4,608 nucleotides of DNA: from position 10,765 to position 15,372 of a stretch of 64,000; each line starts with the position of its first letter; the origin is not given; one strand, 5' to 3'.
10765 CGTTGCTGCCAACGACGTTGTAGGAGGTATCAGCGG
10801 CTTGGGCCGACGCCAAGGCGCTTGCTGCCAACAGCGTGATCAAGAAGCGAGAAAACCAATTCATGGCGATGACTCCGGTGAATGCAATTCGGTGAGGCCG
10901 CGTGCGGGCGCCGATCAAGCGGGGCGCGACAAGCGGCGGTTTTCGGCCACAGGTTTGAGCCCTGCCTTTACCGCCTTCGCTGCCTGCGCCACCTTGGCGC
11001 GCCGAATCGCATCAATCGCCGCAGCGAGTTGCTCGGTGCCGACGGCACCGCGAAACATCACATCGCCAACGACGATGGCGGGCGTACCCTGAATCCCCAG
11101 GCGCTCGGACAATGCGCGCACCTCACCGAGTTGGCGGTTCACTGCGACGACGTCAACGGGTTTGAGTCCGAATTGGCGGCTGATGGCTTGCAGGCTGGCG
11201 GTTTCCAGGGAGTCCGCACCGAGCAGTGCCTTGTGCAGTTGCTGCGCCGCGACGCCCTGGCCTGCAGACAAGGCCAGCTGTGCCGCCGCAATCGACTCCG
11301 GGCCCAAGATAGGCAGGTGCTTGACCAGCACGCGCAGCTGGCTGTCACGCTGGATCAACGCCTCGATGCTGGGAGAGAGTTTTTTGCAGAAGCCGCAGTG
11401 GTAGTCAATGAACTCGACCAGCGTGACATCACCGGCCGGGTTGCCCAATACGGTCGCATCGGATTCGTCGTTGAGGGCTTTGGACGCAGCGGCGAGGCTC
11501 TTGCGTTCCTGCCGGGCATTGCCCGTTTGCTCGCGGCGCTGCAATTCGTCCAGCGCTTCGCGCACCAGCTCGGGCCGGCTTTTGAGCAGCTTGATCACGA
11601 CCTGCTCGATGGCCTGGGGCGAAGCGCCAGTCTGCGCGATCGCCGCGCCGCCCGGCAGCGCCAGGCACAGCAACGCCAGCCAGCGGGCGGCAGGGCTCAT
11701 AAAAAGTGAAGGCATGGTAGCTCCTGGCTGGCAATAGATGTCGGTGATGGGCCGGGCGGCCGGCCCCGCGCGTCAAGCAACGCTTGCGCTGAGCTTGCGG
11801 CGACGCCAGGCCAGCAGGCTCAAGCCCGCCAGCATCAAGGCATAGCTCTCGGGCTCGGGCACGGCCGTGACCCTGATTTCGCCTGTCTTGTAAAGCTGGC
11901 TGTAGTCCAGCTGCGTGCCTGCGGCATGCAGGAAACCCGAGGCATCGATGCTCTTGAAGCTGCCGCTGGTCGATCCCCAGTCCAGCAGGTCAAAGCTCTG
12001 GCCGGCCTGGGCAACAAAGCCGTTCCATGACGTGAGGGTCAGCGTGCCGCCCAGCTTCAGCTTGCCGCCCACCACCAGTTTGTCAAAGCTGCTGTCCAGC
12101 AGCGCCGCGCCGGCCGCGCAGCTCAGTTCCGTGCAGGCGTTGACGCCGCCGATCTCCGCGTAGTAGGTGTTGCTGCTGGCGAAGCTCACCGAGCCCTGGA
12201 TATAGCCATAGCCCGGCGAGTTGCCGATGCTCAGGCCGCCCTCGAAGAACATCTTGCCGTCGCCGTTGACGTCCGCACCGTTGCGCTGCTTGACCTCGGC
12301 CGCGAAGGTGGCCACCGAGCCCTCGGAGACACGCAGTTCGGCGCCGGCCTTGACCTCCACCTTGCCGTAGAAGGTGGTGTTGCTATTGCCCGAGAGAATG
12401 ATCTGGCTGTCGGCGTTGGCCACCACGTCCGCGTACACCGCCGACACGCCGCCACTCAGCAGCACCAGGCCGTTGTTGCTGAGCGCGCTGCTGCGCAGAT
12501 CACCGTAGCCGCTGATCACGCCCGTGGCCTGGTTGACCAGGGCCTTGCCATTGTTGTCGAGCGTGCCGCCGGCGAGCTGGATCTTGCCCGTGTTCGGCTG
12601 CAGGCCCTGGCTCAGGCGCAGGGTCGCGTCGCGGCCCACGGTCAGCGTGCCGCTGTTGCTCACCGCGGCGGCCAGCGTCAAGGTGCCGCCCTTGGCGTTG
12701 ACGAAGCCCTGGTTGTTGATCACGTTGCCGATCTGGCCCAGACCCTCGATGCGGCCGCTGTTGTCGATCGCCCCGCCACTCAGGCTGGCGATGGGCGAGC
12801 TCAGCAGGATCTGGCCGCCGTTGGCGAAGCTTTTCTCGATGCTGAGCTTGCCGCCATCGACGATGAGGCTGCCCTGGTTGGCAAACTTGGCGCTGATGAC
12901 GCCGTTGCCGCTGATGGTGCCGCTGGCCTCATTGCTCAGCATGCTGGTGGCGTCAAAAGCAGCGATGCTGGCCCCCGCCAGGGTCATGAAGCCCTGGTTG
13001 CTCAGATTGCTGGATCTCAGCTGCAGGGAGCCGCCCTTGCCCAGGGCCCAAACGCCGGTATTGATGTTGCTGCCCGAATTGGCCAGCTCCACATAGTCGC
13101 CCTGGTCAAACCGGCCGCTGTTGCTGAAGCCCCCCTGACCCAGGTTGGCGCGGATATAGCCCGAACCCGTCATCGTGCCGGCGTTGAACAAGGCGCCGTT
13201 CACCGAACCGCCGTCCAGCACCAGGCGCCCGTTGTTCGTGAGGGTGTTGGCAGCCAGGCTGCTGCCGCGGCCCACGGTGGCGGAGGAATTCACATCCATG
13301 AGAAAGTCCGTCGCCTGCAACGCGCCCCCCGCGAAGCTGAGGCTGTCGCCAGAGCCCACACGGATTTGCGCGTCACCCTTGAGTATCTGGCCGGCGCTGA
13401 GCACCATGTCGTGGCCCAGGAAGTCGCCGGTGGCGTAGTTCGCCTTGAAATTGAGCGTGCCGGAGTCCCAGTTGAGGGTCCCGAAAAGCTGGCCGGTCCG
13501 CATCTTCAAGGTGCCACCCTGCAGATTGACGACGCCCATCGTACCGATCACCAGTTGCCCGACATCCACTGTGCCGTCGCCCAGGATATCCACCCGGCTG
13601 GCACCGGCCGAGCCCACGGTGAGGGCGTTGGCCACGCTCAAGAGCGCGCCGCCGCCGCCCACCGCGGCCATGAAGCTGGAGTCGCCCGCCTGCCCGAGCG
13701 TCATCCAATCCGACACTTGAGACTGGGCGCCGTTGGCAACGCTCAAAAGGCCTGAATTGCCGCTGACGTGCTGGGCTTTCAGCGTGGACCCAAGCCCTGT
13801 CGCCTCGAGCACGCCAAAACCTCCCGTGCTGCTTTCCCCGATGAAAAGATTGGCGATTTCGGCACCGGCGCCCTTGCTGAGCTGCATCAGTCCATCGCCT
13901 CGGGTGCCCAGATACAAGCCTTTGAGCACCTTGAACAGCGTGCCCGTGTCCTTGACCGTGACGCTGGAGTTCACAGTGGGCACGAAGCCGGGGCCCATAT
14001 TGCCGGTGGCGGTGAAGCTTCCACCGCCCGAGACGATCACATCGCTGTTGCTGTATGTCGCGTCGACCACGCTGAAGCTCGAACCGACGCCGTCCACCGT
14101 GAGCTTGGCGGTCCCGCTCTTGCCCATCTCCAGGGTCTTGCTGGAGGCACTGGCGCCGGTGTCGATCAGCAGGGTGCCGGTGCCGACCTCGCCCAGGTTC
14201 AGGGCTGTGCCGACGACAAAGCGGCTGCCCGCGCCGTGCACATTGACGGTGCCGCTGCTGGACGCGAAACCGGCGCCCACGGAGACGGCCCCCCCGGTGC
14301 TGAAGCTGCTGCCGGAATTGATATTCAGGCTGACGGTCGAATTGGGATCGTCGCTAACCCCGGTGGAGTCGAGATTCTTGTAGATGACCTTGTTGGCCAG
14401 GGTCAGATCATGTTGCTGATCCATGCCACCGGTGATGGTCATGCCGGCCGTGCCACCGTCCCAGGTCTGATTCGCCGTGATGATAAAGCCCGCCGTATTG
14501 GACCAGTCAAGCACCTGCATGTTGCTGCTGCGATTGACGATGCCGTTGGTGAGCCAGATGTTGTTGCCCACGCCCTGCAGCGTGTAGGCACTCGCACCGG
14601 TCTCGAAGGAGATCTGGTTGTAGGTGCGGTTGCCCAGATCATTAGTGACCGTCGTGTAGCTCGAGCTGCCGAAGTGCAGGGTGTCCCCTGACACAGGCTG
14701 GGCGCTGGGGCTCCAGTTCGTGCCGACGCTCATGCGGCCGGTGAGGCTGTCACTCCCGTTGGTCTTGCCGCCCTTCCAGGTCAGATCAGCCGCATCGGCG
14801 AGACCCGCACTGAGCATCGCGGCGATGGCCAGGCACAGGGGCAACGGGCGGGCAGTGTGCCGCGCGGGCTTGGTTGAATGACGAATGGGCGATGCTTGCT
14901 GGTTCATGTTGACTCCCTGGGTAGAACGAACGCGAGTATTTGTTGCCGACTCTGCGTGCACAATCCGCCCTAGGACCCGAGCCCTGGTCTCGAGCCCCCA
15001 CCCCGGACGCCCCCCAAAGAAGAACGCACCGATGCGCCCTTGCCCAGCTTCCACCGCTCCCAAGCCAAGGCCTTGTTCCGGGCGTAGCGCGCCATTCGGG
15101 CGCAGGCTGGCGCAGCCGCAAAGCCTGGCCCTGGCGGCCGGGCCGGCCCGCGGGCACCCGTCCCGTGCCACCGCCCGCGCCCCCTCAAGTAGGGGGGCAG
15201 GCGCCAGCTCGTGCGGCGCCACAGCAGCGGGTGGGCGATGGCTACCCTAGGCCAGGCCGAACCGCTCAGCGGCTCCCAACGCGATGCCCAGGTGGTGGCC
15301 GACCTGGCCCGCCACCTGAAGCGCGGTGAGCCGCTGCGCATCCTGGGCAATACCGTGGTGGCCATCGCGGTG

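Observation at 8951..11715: Candidate novel secreted module: ScsC-type disulfide isomerase plus a double beta-trefoil lectin / Cys-rich / helical-tail protein, wedged into the nitrate island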

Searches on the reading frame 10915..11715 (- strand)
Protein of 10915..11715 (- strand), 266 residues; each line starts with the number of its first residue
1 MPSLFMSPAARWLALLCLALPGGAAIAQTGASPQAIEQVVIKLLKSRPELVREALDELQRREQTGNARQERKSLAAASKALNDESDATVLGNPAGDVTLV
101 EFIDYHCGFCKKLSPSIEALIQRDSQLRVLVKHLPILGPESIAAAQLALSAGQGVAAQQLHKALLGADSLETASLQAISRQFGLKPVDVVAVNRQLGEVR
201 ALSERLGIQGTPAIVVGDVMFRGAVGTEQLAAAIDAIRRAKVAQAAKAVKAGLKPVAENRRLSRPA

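Call 3: search_protein_families(library=pfam, proteins=[window:10915-11715:-], max_evalue=0.1)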
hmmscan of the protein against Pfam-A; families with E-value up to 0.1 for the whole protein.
window:10915-11715:- (266 aa): 6 families
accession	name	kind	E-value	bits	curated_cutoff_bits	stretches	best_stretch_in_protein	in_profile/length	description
PF01323.26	DSBA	-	1.9e-13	51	25.6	1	98-234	1-190/191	DSBA-like thioredoxin domain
PF13462.12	Thioredoxin_4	-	1.2e-11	45.5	23.2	1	87-236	5-165/165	Thioredoxin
PF13098.12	Thioredoxin_2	-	1.5e-05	25.7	27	1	95-233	5-103/104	Thioredoxin-like domain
PF00085.26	Thioredoxin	-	9.2e-05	22.8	23.5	1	96-129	19-51/103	Thioredoxin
PF13728.12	TraF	-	0.028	14.7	23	0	77-123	111-157/224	F plasmid transfer operon protein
PF18312.6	ScsC_N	-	0.085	13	25.8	0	34-63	3-32/34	Copper resistance protein ScsC N-terminal domain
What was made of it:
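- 10915..11715 (-): Gene 1: exported ScsC/Com1-type DsbA-fold thiol-disulfide oxidoreductase. 266 aa, CGFC active site, conserved N-terminal helix, GTP cis-Pro loop. Pfam DSBA and Thioredoxin_4 (call 3).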

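Call 4: search_protein_families(library=ncbifam, proteins=[window:10915-11715:-], max_evalue=0.1)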
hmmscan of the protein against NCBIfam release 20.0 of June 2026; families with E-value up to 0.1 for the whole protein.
window:10915-11715:- (266 aa): 8 families
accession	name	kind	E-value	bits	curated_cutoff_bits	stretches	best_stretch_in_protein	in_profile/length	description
NF041057.1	Rcas_1661_fam_Se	equivalog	1.3e-07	31.5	190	1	57-236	53-246/247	Rcas_1661 family thioredoxin-like (seleno)lipoprotein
NF008129.0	PRK10877.1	equivalog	2.8e-05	23.5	215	1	89-239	101-232/237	bifunctional protein-disulfide isomerase/oxidoreductase DsbC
NF008657.0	PRK11657.1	equivalog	7.3e-05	22.1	124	1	89-216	111-225/251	thiol:disulfide interchange protein DsbG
TIGR01126.1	pdi_dom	equivalog_domain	0.0012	19.1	107.2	1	95-122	14-41/105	protein disulfide-isomerase domain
TIGR01068.1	thioredoxin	equivalog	0.011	15.9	96.8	0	97-125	16-44/101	thioredoxin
TIGR00411.1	redox_disulf_1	equivalog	0.037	14.1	92.75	0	187-235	32-79/82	MJ0307 family thioredoxin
TIGR02738.1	TrbB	equivalog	0.078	12.7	132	0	74-124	43-79/153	type-F conjugative transfer system pilin assembly thiol-disulfide isomerase TrbB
TIGR02187.2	PDO_seleno_TRX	equivalog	0.079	12.3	185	0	181-234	152-206/209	protein disulfide oxidoreductase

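Call 27: search_solved_structures(query=window:10915-11715:-, max_evalue=0.01, show_alignments=2)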
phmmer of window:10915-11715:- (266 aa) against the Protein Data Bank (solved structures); distinct sequences matched with E-value up to 0.01: 22.
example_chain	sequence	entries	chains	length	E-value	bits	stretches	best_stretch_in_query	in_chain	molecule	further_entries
7rgv_A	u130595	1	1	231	1e-29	107.3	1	38-242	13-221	Thioredoxin domain-containing protein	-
3gyk_A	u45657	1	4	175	2.2e-26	96.4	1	81-240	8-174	27kDa outer membrane protein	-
4xvw_A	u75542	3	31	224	2.5e-24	89.7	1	30-234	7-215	DsbA-like protein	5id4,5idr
6mhh_A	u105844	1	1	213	8.1e-20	74.9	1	39-234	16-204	Metal resistance protein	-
6nen_A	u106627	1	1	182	1.7e-19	73.9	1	69-234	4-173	Copper resistance protein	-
4gxz_A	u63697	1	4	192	5.7e-19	72.1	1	81-234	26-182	Suppression of copper sensitivity protein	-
6eez_A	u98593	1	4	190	8.4e-12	48.7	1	90-237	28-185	DsbA-like disulfide oxidoreductase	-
7jve_A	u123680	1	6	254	2.1e-10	44.1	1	25-216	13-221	DsbA family protein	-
4pwp_A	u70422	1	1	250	5.3e-08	36.3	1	84-236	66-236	DsbA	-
4pwo_A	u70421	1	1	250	2.4e-07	34.1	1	85-236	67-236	DsbA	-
7unn_A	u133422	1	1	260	4.2e-07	33.3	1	85-236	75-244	Thioredoxin domain-containing protein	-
7uno_A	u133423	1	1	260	1e-05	28.7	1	85-236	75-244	Thioredoxin domain-containing protein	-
4k2d_A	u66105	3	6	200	0.0002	24.6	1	87-230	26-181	Thiol:disulfide interchange protein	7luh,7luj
3idv_A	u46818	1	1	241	0.0005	23.3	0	95-122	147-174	Protein disulfide-isomerase A4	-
3eu3_A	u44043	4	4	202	0.0012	22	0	88-124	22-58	BdbD | Disulfide bond formation protein D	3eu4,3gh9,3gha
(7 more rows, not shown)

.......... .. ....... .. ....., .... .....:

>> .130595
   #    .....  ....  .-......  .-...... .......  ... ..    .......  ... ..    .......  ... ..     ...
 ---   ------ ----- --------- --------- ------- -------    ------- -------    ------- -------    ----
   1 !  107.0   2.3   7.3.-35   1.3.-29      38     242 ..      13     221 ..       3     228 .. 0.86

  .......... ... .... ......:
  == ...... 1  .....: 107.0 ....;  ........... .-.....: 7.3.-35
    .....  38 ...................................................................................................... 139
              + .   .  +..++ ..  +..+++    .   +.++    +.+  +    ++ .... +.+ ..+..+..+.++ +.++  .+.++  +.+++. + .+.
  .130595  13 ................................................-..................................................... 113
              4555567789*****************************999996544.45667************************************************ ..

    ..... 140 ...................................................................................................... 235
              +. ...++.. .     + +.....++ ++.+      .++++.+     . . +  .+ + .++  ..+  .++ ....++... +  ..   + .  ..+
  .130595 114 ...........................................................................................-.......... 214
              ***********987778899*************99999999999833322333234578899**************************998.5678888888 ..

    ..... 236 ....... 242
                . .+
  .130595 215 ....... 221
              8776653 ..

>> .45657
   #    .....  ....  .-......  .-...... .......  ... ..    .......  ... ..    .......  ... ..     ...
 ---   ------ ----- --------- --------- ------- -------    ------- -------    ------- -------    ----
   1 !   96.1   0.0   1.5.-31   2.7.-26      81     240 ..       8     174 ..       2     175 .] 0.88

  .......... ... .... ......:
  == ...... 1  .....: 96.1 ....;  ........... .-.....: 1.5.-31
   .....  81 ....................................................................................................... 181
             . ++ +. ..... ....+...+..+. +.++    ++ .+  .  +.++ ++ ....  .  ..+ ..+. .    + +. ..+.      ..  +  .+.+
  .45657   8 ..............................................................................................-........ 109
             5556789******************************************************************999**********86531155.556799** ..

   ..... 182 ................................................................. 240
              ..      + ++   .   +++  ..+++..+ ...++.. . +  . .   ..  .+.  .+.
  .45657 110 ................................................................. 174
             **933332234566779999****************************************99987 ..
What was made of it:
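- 10915..11715 (-): PDB relatives 7rgv (CcScsC, 1e-29), 3gyk, 4xvw and 4gxz (call 27).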

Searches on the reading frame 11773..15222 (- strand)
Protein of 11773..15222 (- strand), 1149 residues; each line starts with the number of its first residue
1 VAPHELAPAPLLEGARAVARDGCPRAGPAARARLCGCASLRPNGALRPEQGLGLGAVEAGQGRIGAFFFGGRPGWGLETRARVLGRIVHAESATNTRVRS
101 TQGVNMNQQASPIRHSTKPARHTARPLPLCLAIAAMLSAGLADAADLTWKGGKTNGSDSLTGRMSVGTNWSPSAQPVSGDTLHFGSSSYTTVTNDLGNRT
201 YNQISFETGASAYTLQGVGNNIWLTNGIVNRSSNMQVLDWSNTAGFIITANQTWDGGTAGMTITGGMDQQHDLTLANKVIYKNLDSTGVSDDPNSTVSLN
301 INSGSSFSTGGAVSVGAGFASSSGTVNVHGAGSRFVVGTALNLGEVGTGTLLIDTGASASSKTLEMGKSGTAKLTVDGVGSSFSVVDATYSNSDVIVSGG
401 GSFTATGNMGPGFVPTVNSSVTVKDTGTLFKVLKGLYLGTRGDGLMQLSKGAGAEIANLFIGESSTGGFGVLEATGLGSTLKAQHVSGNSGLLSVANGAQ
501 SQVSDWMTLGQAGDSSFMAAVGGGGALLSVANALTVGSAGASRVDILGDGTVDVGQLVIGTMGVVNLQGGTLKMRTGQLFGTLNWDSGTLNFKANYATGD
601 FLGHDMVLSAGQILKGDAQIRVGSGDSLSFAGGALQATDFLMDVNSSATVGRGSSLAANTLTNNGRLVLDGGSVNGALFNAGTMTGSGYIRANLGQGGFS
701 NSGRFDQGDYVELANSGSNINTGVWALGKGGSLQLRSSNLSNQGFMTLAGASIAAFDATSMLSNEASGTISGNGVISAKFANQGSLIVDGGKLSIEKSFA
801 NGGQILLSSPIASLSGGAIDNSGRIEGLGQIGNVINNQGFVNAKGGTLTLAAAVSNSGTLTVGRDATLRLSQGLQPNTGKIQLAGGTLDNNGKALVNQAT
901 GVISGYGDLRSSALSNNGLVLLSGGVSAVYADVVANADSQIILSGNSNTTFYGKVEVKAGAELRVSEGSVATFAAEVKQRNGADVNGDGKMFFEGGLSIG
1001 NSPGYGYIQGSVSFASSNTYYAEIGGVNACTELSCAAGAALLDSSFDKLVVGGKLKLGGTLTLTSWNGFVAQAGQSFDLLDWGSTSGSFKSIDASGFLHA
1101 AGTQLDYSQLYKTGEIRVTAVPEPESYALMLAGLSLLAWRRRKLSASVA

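Call 3: search_protein_families(library=pfam, proteins=[window:11773-15222:-], max_evalue=0.1)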
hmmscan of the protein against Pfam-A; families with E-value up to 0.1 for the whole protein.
window:11773-15222:- (1149 aa): 1 family
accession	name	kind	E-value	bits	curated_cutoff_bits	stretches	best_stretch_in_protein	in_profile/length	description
PF07589.16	PEP-CTERM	-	4.5e-06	27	20.7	1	1120-1142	1-24/24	PEP-CTERM motif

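Call 4: search_protein_families(library=ncbifam, proteins=[window:11773-15222:-], max_evalue=0.1)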
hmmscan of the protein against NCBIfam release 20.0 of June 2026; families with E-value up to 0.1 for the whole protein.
window:11773-15222:- (1149 aa): 8 families
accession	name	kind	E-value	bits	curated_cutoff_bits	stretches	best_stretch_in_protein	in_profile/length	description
TIGR04393.1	rpt_T5SS_PEPC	repeat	4.3e-08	33.1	23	2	315-361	4-49/49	T5SS/PEP-CTERM-associated repeat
NF038126.1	PEP_CTERM_FxDxF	subfamily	5.4e-08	33.2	50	1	1099-1142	120-163/165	FxDxF family PEP-CTERM protein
NF038129.1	PEP_NF038129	equivalog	4.8e-07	29.8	65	1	1086-1143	138-193/194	NF038129 family PEP-CTERM protein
NF038120.1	PEP_CTERM_QFxxD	subfamily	1.3e-06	28.5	80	1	1037-1142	102-214/215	NF038120 family PEP-CTERM protein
NF038119.1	PEP_CTERM_MHFG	equivalog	0.00028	21.3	100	1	1111-1143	226-258/260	MHFG family PEP-CTERM protein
TIGR02595.1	PEP_CTERM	domain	0.00037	21.1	16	1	1121-1143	1-23/24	PEP-CTERM sorting domain-containing protein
NF038118.1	PEP_CTERM_CCXG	equivalog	0.0033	17.1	90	1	1115-1143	170-198/199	CCXG family PEP-CTERM protein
NF035944.1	PEPxxWA-CTERM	domain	0.012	15.5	35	1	1121-1141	1-23/24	PEPxxWA-CTERM sorting domain-containing protein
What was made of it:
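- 11773..14907 (-): Upstream PEP-CTERM surface protein (about 1044 aa from ATG 14907) with T5SS/PEP-CTERM-associated repeats. It is a genus-specific neighbour of the pair. Pfam and NCBIfam (calls 3, 4).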
